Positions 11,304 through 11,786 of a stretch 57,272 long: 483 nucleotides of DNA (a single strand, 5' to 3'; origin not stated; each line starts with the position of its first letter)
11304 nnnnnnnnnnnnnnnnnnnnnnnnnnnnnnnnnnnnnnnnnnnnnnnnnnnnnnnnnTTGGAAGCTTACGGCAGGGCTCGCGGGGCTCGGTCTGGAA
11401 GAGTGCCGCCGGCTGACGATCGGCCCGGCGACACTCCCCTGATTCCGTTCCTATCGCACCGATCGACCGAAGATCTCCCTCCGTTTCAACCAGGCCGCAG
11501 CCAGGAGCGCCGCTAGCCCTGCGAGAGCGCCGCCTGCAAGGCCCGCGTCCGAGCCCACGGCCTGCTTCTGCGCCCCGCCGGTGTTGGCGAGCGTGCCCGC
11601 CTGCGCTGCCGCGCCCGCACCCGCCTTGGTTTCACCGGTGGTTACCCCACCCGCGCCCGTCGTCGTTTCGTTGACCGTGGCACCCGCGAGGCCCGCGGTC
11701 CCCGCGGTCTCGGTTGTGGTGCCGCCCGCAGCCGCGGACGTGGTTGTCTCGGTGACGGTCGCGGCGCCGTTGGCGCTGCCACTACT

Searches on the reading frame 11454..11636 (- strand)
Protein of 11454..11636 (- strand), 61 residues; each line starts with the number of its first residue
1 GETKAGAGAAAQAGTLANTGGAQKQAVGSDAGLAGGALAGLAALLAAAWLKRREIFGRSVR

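Call 58: search_protein_families(library=ncbifam, proteins=[window:11454-11636:-], max_evalue=10)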
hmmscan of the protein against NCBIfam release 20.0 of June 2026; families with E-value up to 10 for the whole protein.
seq(61 aa): 2 families
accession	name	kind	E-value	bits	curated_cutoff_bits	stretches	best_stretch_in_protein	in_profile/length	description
NF033846.1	Rumino_NPXTG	domain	0.051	13.9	23.5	1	32-53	7-28/30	NPXTG-anchored protein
TIGR01167.1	LPXTG_anchor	domain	0.66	10.7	15.9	0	30-53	7-32/34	LPXTG cell wall anchor domain-containing protein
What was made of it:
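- Curated anchor models are below threshold (call 58).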
